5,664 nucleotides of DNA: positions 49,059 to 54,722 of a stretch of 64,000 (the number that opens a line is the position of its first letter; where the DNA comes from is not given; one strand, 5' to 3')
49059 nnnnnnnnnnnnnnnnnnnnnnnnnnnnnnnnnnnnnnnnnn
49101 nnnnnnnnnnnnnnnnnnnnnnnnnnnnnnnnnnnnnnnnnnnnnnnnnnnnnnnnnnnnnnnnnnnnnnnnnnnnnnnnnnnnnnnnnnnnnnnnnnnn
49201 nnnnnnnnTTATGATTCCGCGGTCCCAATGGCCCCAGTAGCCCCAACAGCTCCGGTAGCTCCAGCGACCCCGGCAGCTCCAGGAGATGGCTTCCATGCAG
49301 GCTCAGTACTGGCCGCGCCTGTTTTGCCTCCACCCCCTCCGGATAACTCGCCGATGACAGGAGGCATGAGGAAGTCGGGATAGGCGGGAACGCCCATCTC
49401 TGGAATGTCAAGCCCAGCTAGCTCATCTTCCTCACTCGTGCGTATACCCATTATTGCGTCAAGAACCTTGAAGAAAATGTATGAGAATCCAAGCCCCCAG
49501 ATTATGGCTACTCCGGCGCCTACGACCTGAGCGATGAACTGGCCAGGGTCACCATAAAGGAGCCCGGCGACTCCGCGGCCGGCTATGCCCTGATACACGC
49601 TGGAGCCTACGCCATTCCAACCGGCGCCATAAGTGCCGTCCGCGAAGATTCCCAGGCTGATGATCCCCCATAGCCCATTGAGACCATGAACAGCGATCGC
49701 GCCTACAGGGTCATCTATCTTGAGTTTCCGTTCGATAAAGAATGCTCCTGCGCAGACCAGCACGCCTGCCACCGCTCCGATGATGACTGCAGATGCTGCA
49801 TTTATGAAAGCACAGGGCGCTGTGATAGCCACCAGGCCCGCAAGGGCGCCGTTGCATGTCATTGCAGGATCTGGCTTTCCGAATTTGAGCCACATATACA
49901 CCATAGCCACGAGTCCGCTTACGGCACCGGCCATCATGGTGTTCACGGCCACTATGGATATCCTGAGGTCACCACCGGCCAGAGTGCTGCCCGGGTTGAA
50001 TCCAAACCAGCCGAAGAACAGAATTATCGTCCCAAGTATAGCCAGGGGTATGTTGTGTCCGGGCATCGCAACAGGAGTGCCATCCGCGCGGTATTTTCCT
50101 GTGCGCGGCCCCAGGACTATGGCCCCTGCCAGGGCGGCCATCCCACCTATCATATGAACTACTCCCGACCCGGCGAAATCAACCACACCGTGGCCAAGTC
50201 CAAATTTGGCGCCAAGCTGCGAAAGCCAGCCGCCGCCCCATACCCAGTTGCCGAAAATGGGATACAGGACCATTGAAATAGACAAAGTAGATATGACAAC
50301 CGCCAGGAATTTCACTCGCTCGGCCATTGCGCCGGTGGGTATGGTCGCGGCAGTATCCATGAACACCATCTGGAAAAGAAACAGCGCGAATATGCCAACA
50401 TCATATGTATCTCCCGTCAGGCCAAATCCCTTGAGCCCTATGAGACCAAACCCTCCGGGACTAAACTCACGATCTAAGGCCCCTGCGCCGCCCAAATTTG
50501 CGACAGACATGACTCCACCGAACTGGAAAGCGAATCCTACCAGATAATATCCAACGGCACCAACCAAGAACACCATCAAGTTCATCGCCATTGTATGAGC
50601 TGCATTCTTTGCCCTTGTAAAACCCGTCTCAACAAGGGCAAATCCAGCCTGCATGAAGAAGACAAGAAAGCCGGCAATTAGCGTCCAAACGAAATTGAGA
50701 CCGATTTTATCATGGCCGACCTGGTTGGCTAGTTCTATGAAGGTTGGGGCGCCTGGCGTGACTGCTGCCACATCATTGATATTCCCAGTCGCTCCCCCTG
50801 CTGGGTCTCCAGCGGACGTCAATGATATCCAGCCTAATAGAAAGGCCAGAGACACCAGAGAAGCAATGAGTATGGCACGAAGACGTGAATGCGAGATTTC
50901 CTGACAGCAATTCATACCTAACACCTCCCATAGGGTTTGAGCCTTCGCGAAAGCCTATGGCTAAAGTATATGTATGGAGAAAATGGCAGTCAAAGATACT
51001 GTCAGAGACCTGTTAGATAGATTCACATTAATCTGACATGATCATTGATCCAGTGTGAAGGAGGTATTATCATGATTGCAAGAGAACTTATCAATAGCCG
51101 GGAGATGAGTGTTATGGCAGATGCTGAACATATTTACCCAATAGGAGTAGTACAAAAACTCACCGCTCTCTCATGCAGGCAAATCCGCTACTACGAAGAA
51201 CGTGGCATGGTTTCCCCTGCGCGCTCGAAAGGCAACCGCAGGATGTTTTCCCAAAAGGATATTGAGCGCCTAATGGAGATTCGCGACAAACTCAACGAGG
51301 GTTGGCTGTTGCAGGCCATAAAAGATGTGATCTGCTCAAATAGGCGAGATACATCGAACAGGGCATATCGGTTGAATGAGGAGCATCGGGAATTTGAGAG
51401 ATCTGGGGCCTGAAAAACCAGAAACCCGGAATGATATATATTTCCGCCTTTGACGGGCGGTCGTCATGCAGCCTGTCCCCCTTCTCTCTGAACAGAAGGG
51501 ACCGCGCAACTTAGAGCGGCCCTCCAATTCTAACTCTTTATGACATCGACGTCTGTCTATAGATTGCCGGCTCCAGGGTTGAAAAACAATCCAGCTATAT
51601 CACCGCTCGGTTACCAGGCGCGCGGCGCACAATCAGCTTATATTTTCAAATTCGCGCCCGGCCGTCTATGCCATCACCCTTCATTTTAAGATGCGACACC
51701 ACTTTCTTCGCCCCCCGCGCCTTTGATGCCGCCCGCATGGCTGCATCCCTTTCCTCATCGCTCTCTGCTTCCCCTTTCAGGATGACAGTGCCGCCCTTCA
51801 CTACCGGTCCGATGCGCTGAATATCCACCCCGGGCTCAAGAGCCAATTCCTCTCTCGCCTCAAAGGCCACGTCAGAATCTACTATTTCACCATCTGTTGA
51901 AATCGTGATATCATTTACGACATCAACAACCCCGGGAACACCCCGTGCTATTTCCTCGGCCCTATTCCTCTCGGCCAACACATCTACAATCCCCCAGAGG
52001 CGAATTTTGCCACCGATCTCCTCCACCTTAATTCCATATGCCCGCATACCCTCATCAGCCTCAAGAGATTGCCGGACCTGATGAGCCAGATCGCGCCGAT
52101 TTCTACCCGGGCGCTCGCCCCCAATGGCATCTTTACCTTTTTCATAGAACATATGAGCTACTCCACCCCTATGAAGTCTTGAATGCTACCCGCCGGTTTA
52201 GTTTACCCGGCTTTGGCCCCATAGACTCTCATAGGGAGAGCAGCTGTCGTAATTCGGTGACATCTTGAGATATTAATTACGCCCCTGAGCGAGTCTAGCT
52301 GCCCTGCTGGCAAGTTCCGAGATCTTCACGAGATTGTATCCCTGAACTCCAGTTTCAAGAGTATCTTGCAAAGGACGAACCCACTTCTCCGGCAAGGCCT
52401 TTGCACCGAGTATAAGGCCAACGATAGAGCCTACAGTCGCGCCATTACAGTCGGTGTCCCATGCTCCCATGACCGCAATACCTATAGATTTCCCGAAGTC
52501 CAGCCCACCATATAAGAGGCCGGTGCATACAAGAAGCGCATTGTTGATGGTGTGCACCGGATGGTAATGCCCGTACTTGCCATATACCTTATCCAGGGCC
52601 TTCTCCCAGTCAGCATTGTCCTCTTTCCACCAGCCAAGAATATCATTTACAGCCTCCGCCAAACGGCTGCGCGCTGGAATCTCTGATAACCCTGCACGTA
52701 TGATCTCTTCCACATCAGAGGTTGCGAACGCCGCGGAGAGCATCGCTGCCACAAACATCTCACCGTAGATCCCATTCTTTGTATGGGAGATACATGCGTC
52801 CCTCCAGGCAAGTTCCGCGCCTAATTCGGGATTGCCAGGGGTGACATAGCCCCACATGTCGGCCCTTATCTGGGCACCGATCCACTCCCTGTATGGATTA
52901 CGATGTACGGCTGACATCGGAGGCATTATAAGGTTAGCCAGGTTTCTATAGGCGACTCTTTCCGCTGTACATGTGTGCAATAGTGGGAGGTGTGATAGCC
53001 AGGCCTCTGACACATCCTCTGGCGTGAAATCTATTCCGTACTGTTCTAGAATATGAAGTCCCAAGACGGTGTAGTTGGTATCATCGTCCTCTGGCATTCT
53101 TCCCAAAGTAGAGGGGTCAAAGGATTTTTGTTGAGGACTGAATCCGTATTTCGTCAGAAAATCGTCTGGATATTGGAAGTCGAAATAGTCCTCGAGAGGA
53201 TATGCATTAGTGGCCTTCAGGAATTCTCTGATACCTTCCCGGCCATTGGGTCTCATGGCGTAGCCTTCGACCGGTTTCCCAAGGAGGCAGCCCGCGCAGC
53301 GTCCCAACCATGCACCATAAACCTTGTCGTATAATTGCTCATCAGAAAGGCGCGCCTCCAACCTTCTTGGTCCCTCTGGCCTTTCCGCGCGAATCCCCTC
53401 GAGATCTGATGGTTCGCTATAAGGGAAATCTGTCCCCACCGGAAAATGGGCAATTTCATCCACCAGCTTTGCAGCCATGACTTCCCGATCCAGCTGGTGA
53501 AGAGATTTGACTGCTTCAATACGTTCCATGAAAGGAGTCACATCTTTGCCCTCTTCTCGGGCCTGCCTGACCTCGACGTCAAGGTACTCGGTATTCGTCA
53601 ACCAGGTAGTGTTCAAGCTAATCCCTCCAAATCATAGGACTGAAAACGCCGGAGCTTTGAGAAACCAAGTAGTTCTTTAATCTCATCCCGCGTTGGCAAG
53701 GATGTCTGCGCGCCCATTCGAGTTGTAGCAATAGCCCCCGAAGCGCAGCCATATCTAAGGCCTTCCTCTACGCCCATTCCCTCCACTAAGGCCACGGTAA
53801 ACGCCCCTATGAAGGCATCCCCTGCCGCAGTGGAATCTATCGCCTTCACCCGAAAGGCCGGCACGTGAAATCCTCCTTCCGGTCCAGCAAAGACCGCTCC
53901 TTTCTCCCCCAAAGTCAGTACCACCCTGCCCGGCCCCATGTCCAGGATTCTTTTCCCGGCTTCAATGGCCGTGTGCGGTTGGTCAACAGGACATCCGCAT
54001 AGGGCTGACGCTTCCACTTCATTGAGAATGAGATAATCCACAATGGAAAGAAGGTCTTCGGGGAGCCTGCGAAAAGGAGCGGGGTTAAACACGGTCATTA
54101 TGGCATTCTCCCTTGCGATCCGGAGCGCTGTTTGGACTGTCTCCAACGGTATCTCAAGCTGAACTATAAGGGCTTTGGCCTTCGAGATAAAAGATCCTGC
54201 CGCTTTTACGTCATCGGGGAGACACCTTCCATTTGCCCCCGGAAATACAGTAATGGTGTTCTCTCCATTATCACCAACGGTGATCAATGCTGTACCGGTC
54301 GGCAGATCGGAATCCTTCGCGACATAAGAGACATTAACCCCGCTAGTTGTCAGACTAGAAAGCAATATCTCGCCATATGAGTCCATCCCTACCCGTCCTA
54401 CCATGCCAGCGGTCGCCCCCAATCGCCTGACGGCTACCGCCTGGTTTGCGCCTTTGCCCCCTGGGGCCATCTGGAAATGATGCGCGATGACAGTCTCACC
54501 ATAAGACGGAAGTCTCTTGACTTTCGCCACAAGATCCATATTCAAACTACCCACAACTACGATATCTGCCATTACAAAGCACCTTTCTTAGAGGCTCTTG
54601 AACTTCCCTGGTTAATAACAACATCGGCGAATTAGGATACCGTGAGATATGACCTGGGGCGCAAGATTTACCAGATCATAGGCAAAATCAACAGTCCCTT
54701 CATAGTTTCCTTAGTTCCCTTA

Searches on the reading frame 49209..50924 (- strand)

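Call 53: search_protein_families(library=pfam, proteins=[window:49209-50924:-], max_evalue=0.0001)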
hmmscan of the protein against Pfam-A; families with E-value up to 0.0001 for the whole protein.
window:49209-50924:- (571 aa): 1 family
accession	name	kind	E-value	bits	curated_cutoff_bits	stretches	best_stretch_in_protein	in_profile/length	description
PF00909.26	Ammonium_transp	-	4.6e-112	375.1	23.2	1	79-515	1-399/399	Ammonium Transporter Family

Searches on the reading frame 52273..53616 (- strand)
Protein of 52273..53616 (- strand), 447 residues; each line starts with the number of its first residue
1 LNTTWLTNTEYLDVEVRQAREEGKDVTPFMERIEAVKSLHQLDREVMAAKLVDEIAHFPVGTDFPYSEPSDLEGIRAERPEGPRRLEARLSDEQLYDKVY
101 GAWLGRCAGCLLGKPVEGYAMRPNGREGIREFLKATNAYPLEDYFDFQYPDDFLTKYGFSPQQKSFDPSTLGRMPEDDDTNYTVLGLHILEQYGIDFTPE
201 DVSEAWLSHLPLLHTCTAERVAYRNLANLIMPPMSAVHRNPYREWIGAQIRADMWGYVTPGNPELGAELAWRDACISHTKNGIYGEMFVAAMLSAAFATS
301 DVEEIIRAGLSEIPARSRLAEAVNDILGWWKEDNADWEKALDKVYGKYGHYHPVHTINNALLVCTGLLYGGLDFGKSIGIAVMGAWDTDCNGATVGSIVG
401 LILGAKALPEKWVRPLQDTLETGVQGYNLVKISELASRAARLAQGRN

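Call 53: search_protein_families(library=pfam, proteins=[window:52273-53616:-], max_evalue=0.0001)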
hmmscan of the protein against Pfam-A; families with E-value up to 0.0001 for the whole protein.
window:52273-53616:- (447 aa): 1 family
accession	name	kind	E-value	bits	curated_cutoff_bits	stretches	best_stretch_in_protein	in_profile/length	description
PF03747.19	ADP_ribosyl_GH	-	4.2e-48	164.9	26.2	1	101-410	1-286/287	ADP-ribosylglycohydrolase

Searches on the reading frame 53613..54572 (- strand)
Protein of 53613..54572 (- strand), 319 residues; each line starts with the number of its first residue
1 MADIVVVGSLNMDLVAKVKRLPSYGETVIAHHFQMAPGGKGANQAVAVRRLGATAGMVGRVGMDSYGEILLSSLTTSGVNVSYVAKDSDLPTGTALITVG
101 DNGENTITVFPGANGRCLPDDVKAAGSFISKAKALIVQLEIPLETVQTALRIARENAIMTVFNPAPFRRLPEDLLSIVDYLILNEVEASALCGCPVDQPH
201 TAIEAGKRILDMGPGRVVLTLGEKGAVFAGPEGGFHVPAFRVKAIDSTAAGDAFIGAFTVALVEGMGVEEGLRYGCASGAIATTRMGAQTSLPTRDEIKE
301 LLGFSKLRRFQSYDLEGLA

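Call 53: search_protein_families(library=pfam, proteins=[window:53613-54572:-], max_evalue=0.0001)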
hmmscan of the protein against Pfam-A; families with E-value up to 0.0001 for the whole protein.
window:53613-54572:- (319 aa): 1 family
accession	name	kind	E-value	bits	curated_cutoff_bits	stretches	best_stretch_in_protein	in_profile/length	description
PF00294.29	PfkB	-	2.7e-74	250.7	25.8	1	1-295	1-302/302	pfkB family carbohydrate kinase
